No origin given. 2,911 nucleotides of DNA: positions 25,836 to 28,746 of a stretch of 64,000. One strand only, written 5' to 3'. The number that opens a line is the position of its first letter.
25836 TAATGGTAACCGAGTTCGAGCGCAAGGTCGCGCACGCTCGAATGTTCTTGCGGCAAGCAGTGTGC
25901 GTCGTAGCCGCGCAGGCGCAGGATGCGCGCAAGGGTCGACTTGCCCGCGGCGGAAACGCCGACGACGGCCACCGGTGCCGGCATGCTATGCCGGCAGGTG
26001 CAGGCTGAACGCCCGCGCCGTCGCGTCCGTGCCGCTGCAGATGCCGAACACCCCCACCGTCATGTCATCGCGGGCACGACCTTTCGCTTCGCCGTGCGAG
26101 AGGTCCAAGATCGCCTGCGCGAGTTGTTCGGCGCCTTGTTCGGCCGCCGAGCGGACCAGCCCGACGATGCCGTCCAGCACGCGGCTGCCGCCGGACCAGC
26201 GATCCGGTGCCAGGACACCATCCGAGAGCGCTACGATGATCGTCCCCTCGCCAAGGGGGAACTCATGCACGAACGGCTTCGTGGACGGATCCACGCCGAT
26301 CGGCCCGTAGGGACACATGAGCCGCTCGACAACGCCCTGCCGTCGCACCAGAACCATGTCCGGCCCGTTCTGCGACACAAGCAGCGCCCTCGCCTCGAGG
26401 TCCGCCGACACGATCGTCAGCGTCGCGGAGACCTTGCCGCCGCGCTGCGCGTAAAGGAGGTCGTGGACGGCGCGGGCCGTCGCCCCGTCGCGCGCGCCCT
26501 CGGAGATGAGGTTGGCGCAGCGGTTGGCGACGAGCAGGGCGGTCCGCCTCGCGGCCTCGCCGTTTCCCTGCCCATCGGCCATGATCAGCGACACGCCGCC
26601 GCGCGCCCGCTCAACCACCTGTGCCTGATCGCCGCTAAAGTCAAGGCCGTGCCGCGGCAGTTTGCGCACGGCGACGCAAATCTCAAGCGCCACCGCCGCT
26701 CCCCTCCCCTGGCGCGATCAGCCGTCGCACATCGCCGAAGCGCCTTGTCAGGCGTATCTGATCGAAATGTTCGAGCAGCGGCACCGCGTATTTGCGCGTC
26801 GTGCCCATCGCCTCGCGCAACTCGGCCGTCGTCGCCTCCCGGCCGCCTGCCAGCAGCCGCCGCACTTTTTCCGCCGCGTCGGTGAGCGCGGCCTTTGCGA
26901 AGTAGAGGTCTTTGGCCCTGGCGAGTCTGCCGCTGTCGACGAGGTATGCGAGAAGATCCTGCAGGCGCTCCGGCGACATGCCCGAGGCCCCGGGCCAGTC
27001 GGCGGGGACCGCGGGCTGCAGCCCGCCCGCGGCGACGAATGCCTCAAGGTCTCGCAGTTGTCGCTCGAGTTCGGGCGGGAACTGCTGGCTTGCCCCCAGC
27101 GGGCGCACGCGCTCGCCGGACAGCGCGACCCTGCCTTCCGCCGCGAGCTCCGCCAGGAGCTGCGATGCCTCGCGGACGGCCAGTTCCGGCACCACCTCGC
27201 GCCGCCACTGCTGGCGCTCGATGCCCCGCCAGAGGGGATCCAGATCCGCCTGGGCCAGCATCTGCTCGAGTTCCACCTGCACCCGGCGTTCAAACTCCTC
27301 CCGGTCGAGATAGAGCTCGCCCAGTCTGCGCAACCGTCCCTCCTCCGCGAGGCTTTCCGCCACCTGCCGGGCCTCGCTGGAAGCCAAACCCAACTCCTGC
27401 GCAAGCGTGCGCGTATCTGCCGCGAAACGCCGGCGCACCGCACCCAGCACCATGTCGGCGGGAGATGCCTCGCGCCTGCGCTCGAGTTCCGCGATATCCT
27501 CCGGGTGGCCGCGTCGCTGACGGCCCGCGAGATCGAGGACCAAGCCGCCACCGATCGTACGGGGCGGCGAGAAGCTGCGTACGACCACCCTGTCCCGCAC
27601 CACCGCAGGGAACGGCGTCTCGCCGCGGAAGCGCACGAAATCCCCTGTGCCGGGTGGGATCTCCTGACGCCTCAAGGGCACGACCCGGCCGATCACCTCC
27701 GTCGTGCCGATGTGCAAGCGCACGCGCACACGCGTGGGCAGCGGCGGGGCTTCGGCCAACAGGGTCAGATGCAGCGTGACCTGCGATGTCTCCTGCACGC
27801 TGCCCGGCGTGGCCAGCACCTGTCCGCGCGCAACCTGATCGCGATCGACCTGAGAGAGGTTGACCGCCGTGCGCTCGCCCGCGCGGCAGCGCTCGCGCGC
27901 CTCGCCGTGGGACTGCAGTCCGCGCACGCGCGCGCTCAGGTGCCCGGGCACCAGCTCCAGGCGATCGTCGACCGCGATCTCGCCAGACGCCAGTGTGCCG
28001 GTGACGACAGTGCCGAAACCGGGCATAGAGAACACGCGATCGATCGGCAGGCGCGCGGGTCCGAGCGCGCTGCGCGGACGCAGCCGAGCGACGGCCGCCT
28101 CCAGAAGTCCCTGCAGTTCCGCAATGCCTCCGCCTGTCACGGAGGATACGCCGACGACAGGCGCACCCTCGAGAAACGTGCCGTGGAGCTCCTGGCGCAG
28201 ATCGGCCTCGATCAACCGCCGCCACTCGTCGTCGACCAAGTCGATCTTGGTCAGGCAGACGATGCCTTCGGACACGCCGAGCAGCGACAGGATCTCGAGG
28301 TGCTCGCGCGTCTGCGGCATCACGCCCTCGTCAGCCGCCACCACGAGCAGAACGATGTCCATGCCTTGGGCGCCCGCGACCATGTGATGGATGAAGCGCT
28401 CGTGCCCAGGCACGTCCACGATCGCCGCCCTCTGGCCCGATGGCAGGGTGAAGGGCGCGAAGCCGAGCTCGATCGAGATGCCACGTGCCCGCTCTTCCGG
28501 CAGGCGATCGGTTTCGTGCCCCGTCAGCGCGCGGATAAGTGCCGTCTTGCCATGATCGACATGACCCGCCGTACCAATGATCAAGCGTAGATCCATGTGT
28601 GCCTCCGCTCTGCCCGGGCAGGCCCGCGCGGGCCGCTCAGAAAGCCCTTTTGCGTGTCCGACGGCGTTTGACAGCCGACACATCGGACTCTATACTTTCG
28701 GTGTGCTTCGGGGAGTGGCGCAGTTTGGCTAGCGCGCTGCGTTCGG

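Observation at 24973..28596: Apparent four-gene selB, PP2C phosphatase, P-loop protein, HD hydrolase operon with no selA/selD/tRNA-Sec nearby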

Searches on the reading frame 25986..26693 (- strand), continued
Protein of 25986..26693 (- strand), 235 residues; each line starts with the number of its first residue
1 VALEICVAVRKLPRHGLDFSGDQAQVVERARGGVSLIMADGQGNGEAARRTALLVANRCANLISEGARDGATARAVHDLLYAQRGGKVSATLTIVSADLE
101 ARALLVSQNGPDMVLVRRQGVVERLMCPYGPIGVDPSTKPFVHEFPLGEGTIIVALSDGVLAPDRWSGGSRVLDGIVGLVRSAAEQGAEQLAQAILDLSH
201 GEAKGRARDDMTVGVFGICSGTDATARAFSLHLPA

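Call 16: find_encoding_contigs(protein=P0004, flank=10000, max_places=1)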
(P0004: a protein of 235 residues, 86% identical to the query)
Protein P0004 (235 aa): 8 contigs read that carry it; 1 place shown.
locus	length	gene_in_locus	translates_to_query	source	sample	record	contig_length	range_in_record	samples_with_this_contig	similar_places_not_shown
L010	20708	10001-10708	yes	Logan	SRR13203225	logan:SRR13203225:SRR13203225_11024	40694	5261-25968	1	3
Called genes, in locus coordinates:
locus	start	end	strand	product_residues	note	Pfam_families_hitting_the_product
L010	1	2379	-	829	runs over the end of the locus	PF01804:Penicil_amidase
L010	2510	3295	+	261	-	PF02596:DUF169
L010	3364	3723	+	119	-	PF00903:Glyoxalase, PF18029:Glyoxalase_6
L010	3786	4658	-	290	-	PF01145:Band_7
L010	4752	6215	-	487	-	PF00478:IMPDH (faint), PF01645:Glu_synthase, PF01070:FMN_dh (faint)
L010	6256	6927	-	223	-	PF00070:Pyr_redox (weak), PF02254:TrkA_N, PF02080:TrkA_C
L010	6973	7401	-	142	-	PF02254:TrkA_N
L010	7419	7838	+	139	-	PF00293:NUDIX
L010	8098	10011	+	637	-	PF00009:GTP_EFTU, PF03144:GTP_EFTU_D2, PF25461:Beta-barrel_SelB, PF09107:WHD_3rd_SelB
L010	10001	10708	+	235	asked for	PF07228:SpoIIE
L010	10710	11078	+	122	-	-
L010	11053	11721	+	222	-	PF01966:HD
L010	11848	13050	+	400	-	PF21760:SecD_1st, PF22599:SecDF_P1_head, PF02355:SecD_SecF_C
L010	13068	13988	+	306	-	PF07549:Sec_GG, PF02355:SecD_SecF_C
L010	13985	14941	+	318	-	PF00753:Lactamase_B (weak), PF12706:Lactamase_B_2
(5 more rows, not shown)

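Call 19: search_solved_structures(query=window:25986-26693:-, max_evalue=0.01)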
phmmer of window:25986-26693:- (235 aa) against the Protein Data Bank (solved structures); distinct sequences matched with E-value up to 0.01: 4.
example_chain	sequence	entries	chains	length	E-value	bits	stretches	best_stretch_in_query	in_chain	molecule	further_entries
3pu9_A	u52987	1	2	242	5.3e-40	140.6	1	4-218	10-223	Protein serine/threonine phosphatase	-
5mqh_A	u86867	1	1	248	2.8e-05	27.1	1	18-222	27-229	Serine phosphatase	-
3t91_A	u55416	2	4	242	5.5e-05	26.1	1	16-222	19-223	Stage II sporulation protein E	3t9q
5ucg_A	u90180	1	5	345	0.00029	23.8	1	18-218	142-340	Stage II sporulation protein E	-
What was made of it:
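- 25986..26693 (-): Stand-alone SpoIIE-type PP2C Ser/Thr phosphatase domain (235 aa, GTG start, 11-nt overlap with the selB stop). PDB 3pu9 (Sphaerobacter thermophilus phosphatase), E = 5e-40 (call 19).
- On PPM/PP2C, SpoIIE subfamily (PF07228): 3pu9 matches at E = 5e-40 (call 19).
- Closest known: PDB 3pu9, Ser/Thr phosphatase of Sphaerobacter thermophilus. Same: It is the closest solved relative of the PP2C (E = 5e-40 over residues 4-218, call 19).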

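Call 59: find_encoding_contigs(protein=P0056, flank=5000, max_places=1)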
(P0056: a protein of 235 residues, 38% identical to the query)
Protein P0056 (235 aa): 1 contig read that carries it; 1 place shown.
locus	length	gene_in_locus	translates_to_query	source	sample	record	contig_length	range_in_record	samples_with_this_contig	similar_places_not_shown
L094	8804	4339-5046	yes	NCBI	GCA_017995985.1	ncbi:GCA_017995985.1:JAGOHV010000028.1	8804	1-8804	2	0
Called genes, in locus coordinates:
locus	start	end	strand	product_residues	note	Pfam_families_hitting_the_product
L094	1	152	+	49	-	PF16874:Glyco_hydro_36C (weak)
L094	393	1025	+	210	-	PF02589:LUD_dom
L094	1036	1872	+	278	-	PF09297:Zn_ribbon_NUD, PF00293:NUDIX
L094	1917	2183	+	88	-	-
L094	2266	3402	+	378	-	PF01702:TGT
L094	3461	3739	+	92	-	PF02699:YajC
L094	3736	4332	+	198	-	PF01812:5-FTHF_cyc-lig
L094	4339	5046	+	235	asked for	PF07228:SpoIIE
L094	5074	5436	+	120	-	-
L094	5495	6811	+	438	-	PF21760:SecD_1st, PF22599:SecDF_P1_head, PF02355:SecD_SecF_C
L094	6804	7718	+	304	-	PF07549:Sec_GG, PF02355:SecD_SecF_C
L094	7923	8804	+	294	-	?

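Call 60: find_encoding_contigs(protein=P0040, flank=5000, max_places=1)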
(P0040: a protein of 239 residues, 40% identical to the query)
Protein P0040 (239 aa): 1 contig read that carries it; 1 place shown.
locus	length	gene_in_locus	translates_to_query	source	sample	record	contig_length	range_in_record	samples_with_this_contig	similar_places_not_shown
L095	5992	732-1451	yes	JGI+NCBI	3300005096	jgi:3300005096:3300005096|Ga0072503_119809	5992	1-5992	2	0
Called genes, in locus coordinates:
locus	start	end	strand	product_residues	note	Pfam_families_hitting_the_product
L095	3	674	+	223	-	?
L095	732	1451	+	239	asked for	PF07228:SpoIIE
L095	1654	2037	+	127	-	-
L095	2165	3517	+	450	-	PF07549:Sec_GG (faint), PF21760:SecD_1st, PF22599:SecDF_P1_head, PF02355:SecD_SecF_C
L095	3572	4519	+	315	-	PF07549:Sec_GG (weak), PF02355:SecD_SecF_C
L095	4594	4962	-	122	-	PF03733:YccF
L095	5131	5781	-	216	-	PF00849:PseudoU_synth_2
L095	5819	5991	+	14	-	?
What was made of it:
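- The pair sits at the same position relative to secD in distant lineages, including Negativicutes and a Chloroflexi MAG (calls 59, 60).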

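Call 61: find_encoding_contigs(protein=P0051, flank=6000, max_places=1)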
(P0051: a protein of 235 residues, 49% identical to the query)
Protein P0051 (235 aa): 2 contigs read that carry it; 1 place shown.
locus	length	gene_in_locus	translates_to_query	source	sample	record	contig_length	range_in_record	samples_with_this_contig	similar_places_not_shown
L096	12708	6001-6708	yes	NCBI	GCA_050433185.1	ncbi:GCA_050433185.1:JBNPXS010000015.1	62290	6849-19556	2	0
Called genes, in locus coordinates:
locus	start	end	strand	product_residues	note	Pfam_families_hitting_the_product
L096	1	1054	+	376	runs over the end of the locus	PF12791:RsgI_N (weak), PF23750:RsgI_M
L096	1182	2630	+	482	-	PF08486:SpoIID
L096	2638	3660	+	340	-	PF02547:Queuosine_synth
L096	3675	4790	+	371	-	PF01702:TGT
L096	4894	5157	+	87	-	PF02699:YajC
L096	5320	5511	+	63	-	-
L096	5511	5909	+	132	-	PF02452:PemK_toxin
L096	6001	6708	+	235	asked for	PF07228:SpoIIE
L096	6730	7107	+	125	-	-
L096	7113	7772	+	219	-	PF01966:HD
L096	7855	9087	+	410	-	PF21760:SecD_1st, PF22599:SecDF_P1_head, PF02355:SecD_SecF_C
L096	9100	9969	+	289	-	PF07549:Sec_GG (weak), PF02355:SecD_SecF_C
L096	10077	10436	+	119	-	PF06305:LapA_dom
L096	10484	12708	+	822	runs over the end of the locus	PF01368:DHH, PF02272:DHHA1, PF17768:RecJ_OB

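Call 69: find_related_loci(query=A4, collection=metagenome_contigs, flank=6000)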
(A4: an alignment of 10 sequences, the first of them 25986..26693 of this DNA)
Query A4 (235 aa) in metagenome_contigs; peptide patterns used: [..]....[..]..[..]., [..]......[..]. (x = any residue, [..] = any of these).
600 stretches matched a pattern (row limit reached: there are more); 122 encode a relative of the query (tblastn E <= 1e-3); the best 80 are kept; 80 distinct loci.
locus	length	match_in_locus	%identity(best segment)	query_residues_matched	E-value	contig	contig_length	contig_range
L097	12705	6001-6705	89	1-235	1e-135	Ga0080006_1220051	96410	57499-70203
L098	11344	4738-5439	84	1-235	8e-128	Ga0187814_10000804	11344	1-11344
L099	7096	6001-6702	84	1-235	8e-128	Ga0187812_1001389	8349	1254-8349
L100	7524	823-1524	41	1-234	3e-52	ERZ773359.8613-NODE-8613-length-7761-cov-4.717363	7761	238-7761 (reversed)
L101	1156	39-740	40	1-234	1e-53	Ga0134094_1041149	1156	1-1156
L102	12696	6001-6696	44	3-234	8e-51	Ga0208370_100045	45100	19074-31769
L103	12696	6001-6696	39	1-231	1e-50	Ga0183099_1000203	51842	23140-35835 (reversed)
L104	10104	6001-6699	42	3-234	2e-49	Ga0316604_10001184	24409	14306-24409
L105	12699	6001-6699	40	3-234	3e-49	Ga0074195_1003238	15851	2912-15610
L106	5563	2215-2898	40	1-227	1e-48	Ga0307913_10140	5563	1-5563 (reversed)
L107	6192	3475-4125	40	3-218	2e-48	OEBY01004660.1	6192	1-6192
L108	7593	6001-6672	40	3-224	2e-48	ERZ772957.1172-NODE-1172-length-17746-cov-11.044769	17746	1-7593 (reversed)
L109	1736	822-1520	40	3-234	8e-49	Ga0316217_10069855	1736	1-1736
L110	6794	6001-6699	39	3-234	9e-48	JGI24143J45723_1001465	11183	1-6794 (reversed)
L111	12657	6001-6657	39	1-218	3e-47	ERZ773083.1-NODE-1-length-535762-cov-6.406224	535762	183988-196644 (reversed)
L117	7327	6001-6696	43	2-234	3e-47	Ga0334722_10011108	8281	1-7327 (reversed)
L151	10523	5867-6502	43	4-218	6e-42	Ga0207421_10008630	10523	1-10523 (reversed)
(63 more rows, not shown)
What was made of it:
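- Tried and rejected: The PP2C alignment was used instead (call 69).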

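Call 92: search_protein_families(library=padloc, proteins=[window:25986-26693:-], max_evalue=0.01)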
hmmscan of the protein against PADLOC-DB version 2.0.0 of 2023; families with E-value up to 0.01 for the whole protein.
window:25986-26693:- (235 aa): 0 families

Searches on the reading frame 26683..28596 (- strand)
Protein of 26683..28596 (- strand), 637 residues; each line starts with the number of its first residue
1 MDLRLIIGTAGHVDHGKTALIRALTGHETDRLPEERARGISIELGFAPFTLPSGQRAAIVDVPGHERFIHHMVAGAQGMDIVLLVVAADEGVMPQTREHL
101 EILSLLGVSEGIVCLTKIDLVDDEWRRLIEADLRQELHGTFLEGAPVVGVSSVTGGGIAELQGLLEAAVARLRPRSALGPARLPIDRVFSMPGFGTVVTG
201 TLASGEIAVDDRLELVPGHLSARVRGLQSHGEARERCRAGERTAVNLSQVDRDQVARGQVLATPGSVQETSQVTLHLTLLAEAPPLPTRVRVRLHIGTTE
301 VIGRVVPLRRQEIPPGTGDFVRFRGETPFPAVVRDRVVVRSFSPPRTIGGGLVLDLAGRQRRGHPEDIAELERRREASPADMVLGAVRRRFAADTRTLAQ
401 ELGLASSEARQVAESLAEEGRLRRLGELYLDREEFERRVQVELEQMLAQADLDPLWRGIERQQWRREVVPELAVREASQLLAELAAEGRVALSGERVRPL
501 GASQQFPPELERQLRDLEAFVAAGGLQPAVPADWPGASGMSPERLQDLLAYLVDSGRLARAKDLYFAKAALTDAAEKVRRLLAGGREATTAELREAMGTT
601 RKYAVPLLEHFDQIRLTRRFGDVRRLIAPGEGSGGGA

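Call 4: search_protein_families(library=pfam, proteins=[window:26683-28596:-], max_evalue=0.01)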
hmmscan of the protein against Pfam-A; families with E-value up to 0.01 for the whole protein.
window:26683-28596:- (637 aa): 6 families
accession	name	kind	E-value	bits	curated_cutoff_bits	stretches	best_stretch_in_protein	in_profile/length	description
PF00009.33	GTP_EFTU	-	3.8e-34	118.4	26.5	1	6-163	5-180/188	Elongation factor Tu GTP binding domain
PF09107.17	SelB-wing_3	-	1e-16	60.6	23.2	1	582-626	3-47/47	Elongation factor SelB, winged helix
PF25461.1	Beta-barrel_SelB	-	1.1e-10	42.1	27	1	279-358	7-78/80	Selenocysteine-specific elongation factor, beta-barrel domain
PF03144.31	GTP_EFTU_D2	-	2.9e-07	31.3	30.3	1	195-262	1-73/73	Elongation factor Tu domain 2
PF01926.29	MMR_HSR1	-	0.00012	22.6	21.9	1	7-103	2-100/113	50S ribosome-binding GTPase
PF09439.16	SRPRB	-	0.0057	16.5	25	1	9-75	8-66/178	Signal recognition particle receptor beta subunit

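Call 5: search_protein_families(library=ncbifam, proteins=[window:26683-28596:-], max_evalue=0.01)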
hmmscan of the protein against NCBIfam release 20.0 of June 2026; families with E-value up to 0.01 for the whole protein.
window:26683-28596:- (637 aa): 35 families (the best 25 are shown)
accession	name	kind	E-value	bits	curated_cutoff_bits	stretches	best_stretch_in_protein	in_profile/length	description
TIGR00475.1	selB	equivalog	1.9e-97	327.4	242.25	2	5-377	1-357/581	selenocysteine-specific translation elongation factor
NF009373.0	PRK12736.1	subfamily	2.4e-48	164.8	452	1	6-355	14-391/394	elongation factor Tu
NF000766.0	PRK00049.1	subfamily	3.7e-46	157.7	449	1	6-354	14-392/396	elongation factor Tu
NF009372.0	PRK12735.1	subfamily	5.7e-45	153.8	479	1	6-354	14-392/396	elongation factor Tu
TIGR00485.1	EF-Tu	equivalog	3.1e-42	144.7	522.4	1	6-310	14-347/394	elongation factor Tu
NF003077.0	PRK04000.1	equivalog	6.1e-41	140.9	315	2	56-220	86-258/412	translation initiation factor IF-2 subunit gamma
TIGR03680.1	eif2g_arch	equivalog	2e-40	139.3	514.5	2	56-219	82-253/407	translation initiation factor IF-2 subunit gamma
NF008969.0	PRK12317.1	subfamily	1.4e-38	132.6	502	1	30-320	61-366/426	elongation factor 1-alpha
TIGR00483.1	EF-1_alpha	equivalog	2.6e-29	102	540.1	1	29-266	60-313/427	translation elongation factor EF-1 subunit alpha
TIGR02034.1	CysN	subfamily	7.7e-28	97.7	336.1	1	30-310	56-345/406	sulfate adenylyltransferase, large subunit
NF004035.0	PRK05506.1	subfamily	4.6e-27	94.6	715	1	29-308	79-367/632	bifunctional sulfate adenylyltransferase subunit 1/adenylylsulfate kinase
NF003478.0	PRK05124.1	equivalog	1.3e-24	86.6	590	1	30-309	83-371/475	sulfate adenylyltransferase subunit CysN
TIGR00487.1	IF-2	equivalog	6.6e-20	71.4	424.4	1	6-229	89-308/587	translation initiation factor IF-2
TIGR00231.1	small_GTP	domain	8.3e-12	45.2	42.5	1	7-166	6-163/164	GTP-binding protein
NF003078.0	PRK04004.1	equivalog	2.4e-11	42.9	468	1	59-126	80-145/598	translation initiation factor IF-2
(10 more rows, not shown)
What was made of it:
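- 26683..28596 (-): selB, selenocysteine-specific elongation factor (637 aa). Upstream neighbour of the cassette in this lineage only. Pfam finds GTP_EFTU, D2, Beta-barrel_SelB and SelB-wing_3 (calls 4, 5).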

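Call 64: search_solved_structures(query=window:26683-28596:-, max_evalue=0.00001)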
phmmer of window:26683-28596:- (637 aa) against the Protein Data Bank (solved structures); distinct sequences matched with E-value up to 0.00001: 158 (the best 60 are shown).
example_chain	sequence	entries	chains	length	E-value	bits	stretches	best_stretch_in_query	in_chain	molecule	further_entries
4zu9_A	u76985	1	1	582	4.7e-65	223.7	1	5-305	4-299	Elongation factor SelB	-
5lzb_z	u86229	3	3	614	7.7e-64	219.7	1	5-382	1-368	Selenocysteine-specific elongation factor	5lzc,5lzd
4ac9_A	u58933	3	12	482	8.8e-43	150.1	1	5-310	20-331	MJ0495-LIKE PROTEIN | TRANSLATION ELONGATION FACTOR SELB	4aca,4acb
8fr3_A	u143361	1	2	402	3.3e-42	148.3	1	6-364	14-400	Elongation factor Tu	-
6wd2_8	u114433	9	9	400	1.9e-41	145.8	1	6-364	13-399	Elongation factor Tu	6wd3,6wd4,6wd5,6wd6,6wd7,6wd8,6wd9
5opd_A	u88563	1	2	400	2.1e-41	145.6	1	6-362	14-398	Elongation factor Tu 1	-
7vmc_A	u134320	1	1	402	4.3e-41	144.6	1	6-361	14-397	Elongation factor Tu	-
5we4_z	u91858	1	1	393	6.4e-41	144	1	6-354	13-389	Elongation factor Tu 2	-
1d8t_A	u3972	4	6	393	7.2e-41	143.8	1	6-356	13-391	ELONGATION FACTOR TU | Elongation factor Tu 1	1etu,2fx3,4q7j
4p3y_A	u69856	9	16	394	7.2e-41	143.8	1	6-356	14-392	Elongation factor Tu 1 | Elongation factor Tu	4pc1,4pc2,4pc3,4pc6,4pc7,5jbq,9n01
3u2q_A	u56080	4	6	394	7.2e-41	143.8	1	6-356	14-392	Elongation factor Tu 1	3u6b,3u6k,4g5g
9tb0_C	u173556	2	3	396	7.3e-41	143.8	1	6-356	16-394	Elongation factor Tu 1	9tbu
5mi3_A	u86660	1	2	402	7.8e-41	143.7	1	6-356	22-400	Elongation factor Tu 1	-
1efu_A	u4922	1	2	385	8.3e-41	143.6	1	6-354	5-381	ELONGATION FACTOR TU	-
1efc_A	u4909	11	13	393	8.6e-41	143.6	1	6-354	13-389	PROTEIN (ELONGATION FACTOR) | Elongation Factor Tu | Elongation factor Tu 2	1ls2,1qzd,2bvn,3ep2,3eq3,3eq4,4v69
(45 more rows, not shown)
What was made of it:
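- On SelB (TIGR00475): Best PDB relatives are SelB 4zu9 and 5lzb (call 64).
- Closest known: Canonical bacterial sel gene clusters. Same: The selB gene itself has the GTPase domain, domains II and III and a C-terminal winged-helix extension, and it scores above the TIGR00475 cutoff (calls 4, 5, 64).
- Checked: The best solved relatives are Aquifex SelB 4zu9 (4.7e-65) and E. coli SelB 5lzb (call 64).
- SelB is an EF-Tu paralogue (calls 5, 64).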
